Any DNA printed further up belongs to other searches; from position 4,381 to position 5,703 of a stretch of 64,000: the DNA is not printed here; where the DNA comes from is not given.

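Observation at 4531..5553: AmmeMemoRadiSam-type radical SAM enzyme translationally coupled to plsB, with no AMMECR1/MEMO1 partners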

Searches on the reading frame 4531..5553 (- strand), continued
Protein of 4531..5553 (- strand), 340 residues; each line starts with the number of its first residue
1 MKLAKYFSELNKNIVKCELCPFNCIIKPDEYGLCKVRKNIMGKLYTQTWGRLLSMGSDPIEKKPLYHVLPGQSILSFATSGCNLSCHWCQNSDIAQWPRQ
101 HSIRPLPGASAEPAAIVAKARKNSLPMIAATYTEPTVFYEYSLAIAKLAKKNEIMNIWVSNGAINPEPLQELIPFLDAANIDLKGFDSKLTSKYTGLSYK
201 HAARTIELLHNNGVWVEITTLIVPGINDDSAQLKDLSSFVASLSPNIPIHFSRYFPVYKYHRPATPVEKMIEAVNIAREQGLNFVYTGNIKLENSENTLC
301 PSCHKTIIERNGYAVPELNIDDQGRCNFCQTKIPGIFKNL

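Call 89: fold_search(model_id=the predicted structure, library=pdb)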
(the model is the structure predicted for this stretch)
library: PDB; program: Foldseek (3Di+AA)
matches with E <= 10: 1673; with E <= 0.001: 130
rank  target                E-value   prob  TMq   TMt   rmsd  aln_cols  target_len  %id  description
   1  3c8f                  1.2e-14  1.00  0.58  0.79   3.0       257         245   19  4Fe-4S-Pyruvate formate-lyase Activating Enzyme with partially disordered AdoMet (released 2008-10-28)
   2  3cb8_A                4.7e-14  1.00  0.56  0.76   3.6       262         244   18  4Fe-4S-Pyruvate formate-lyase activating enzyme in complex with AdoMet and a peptide substrate (released 2008-10-28)
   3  8fo0                  1.5e-13  1.00  0.57  0.77   3.1       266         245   19  The structure of a crystallizable variant of E. coli pyruvate formate-lyase activating enzyme bound to a partially cleav (released 2023-05-24)
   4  5v1s_A                7.7e-09  1.00  0.50  0.41   7.4       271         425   13  Crystal structure of Streptococcus suis SuiB bound to S-adenosylmethionine (released 2017-08-30)
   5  5v1q_A                9.3e-09  1.00  0.49  0.40   5.5       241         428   14  Crystal structure of Streptococcus suis SuiB (released 2017-08-30)
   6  7bi7_B                1.2e-08  1.00  0.48  0.60   4.9       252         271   15  An Unexpected P-Cluster like Intermediate En Route to the Nitrogenase FeMo-co (released 2021-03-10)
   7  7jmb_A                1.3e-08  1.00  0.47  0.59   5.2       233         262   16  Crystal structure of Nitrogenase iron-molybdenum cofactor biosynthesis enzyme NifB from Methanothermobacter thermautot (released 2020-10-28)
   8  7bi7_A                1.7e-08  1.00  0.48  0.57   5.0       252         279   15  An Unexpected P-Cluster like Intermediate En Route to the Nitrogenase FeMo-co (released 2021-03-10)
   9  6y1x_A                1.9e-08  1.00  0.50  0.66   4.9       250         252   14  X-ray structure of the radical SAM protein NifB, a key nitrogenase maturating enzyme (released 2020-06-17)
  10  5v1q_B                2.9e-08  1.00  0.50  0.39   5.9       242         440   14  Crystal structure of Streptococcus suis SuiB (released 2017-08-30)
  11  5v1t_A                3.5e-08  1.00  0.47  0.38   6.4       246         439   15  Crystal structure of Streptococcus suis SuiB bound to precursor peptide SuiA (released 2017-08-30)
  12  5exi                  6.5e-08  1.00  0.46  0.55   4.4       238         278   13  Crystal structure of M. tuberculosis lipoyl synthase at 2.28 A resolution (released 2016-08-10)
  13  6fz6_A                8.7e-08  1.00  0.50  0.50   3.7       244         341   15  Crystal Structure of a radical SAM methyltransferase from Sphaerobacter thermophilus (released 2019-04-10)
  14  2fb2_B                9.3e-08  1.00  0.46  0.48   4.3       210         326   20  Structure of the MoaA Arg17/266/268/Ala triple mutant (released 2006-05-09)
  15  7jma                  1.2e-07  1.00  0.44  0.68   3.2       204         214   15  Crystal structure of the apo form of Nitrogenase iron-molybdenum cofactor biosynthesis enzyme NifB from Methanothermobac (released 2020-10-28)
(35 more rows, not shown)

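Call 90: search_protein_representatives(alignment_id=A3)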
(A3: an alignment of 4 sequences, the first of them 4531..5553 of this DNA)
Query: 4 sequences, 334 profile positions. Proteins with E-value up to 0.001 (for the whole library): 10249; up to 1e-10: 5572; up to 1e-30: 1773. The best 150 are listed.
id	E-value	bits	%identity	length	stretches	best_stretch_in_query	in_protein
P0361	3.2e-119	414.3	-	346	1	2-332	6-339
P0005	9.9e-116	402.8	-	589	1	3-333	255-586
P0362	1.4e-115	402.3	-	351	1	4-333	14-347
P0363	1.3e-108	379.4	-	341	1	2-333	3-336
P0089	2.9e-108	378.3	-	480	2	3-333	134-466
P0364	3.1e-108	378.2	-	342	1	3-332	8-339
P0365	9.7e-108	376.5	-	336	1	2-333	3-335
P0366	7.3e-107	373.7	-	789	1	5-333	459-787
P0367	9.5e-107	373.3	-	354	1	1-333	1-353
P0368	1.1e-106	373.1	-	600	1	2-333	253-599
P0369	1.3e-106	372.8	-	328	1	1-333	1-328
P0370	1.6e-105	369.3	-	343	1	1-333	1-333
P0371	6.6e-105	367.2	-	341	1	2-330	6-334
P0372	3.9e-104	364.7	-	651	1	2-333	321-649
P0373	7.7e-104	363.7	-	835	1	4-332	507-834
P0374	1.1e-103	363.3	-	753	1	3-332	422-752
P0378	8.8e-103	360.2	-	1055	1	1-333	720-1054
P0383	5.9e-101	354.2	-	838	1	1-332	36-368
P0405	1.3e-95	336.6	-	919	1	3-331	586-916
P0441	4.6e-90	318.4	-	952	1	1-333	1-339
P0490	3.6e-86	305.6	-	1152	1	10-331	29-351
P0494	6.8e-86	304.7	-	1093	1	13-333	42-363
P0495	7.1e-86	304.7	-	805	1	8-333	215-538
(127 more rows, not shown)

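Call 91: search_protein_families(library=pfam, proteins=[P0366, P0372, P0374, P0378, P0383, P0405, P0441, P0490, P0494, P0495], max_evalue=0.0001)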
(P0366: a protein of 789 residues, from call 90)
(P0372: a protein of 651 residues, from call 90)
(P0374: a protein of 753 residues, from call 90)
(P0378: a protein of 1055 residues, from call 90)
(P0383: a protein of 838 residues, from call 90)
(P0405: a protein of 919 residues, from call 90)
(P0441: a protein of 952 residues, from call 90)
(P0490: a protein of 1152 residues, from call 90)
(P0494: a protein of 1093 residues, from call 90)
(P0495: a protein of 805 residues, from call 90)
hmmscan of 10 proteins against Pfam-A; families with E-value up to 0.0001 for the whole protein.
P0366 (789 aa): 4 families
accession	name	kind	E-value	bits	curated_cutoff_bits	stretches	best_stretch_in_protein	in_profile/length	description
PF04055.27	Radical_SAM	-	3.7e-21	76.4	29.5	1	532-682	4-163/166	Radical SAM superfamily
PF04205.19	FMN_bind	-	1.3e-13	51.8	22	1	106-184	1-76/77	FMN-binding domain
PF12801.12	Fer4_5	-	8.7e-13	48.5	22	2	360-396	3-39/48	4Fe-4S binding domain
PF13353.11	Fer4_12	-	6.8e-05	23.6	22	0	528-626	8-107/137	4Fe-4S single cluster domain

P0372 (651 aa): 4 families
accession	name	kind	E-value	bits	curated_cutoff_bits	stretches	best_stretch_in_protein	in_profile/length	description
PF01871.22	AMMECR1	-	2.3e-53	180.6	25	1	142-309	1-168/168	AMMECR1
PF04055.27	Radical_SAM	-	3.6e-25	89.5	29.5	1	397-544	4-158/166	Radical SAM superfamily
PF01875.22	Memo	-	1.5e-09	37.9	27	1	7-121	155-268/269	Memo-like protein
PF13353.11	Fer4_12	-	9.5e-06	26.4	22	1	397-491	12-110/137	4Fe-4S single cluster domain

P0374 (753 aa): 4 families
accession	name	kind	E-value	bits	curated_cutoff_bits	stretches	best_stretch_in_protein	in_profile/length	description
PF04055.27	Radical_SAM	-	3.6e-20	73.2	29.5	1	498-646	4-160/166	Radical SAM superfamily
PF04205.19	FMN_bind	-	8.1e-13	49.3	22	1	88-165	1-75/77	FMN-binding domain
PF12801.12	Fer4_5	-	5.1e-12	46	22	2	251-285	8-42/48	4Fe-4S binding domain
PF13353.11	Fer4_12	-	5.2e-05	24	22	0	490-585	5-99/137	4Fe-4S single cluster domain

P0378 (1055 aa): 4 families
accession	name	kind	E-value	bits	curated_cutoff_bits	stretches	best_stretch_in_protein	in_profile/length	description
PF04055.27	Radical_SAM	-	6.6e-22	78.9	29.5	1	797-949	3-163/166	Radical SAM superfamily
PF12801.12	Fer4_5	-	3.8e-19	68.8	22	2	456-497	2-43/48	4Fe-4S binding domain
PF13386.12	DsbD_2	-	6e-17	62.6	24.9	1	9-209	3-197/199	Cytochrome C biogenesis protein transmembrane region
PF04205.19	FMN_bind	-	3e-10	41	22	1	286-367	1-76/77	FMN-binding domain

P0383 (838 aa): 4 families
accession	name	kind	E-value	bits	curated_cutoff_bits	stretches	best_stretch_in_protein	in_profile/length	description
PF01875.22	Memo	-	7e-61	206.2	27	1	376-646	1-269/269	Memo-like protein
PF01871.22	AMMECR1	-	9.5e-56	188.3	25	1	667-835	1-168/168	AMMECR1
PF04055.27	Radical_SAM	-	6.6e-25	88.6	29.5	1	115-270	5-165/166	Radical SAM superfamily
PF13353.11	Fer4_12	-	1.4e-05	25.8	22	1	114-214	12-113/137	4Fe-4S single cluster domain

P0405 (919 aa): 3 families
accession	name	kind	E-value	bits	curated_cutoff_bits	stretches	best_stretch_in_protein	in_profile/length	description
PF04055.27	Radical_SAM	-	4.1e-20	73.1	29.5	1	661-812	3-162/166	Radical SAM superfamily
PF07494.17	Reg_prop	-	2.1e-11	43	20.4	0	285-306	1-23/24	Two component regulator propeller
PF21544.3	PorZ_N_b_propeller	-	4.6e-06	27.4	27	0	60-127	76-137/154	TSS9, PorZ, N-terminal beta-propeller domain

P0441 (952 aa): 4 families
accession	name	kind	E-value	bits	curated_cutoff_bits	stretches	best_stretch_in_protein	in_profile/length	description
PF00667.26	FAD_binding_1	-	6.8e-37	127.7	32.3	1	590-785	4-205/222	FAD binding domain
PF00258.30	Flavodoxin_1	-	5.6e-25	88.6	25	1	389-527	1-135/143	Flavodoxin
PF04055.27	Radical_SAM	-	1.1e-24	87.9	29.5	1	80-235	5-162/166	Radical SAM superfamily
PF00175.26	NAD_binding_1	-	6.8e-14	52.9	22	1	821-929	1-109/109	Oxidoreductase NAD-binding domain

P0490 (1152 aa): 3 families
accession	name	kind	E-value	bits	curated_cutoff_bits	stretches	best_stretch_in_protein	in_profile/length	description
PF01875.22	Memo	-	8.8e-50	169.8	27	1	889-1149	2-268/269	Memo-like protein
PF01871.22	AMMECR1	-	7e-38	130.2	25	1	534-673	30-165/168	AMMECR1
PF04055.27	Radical_SAM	-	2.8e-17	63.8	29.5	1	97-248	4-162/166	Radical SAM superfamily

P0494 (1093 aa): 3 families
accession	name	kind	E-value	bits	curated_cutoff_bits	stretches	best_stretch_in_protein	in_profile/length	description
PF01875.22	Memo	-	8.3e-53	179.8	27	1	829-1090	2-268/269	Memo-like protein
PF01871.22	AMMECR1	-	2.9e-37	128.2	25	1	462-600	31-164/168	AMMECR1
PF04055.27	Radical_SAM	-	6.8e-15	56.1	29.5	1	107-259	4-163/166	Radical SAM superfamily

P0495 (805 aa): 3 families
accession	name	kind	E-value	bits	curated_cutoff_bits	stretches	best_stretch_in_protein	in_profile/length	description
PF01875.22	Memo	-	7.9e-37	127.4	27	1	550-802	7-268/269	Memo-like protein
PF01871.22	AMMECR1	-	1.6e-30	106.3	25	1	18-170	6-149/168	AMMECR1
PF04055.27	Radical_SAM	-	1.6e-23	84.1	29.5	1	285-436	4-164/166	Radical SAM superfamily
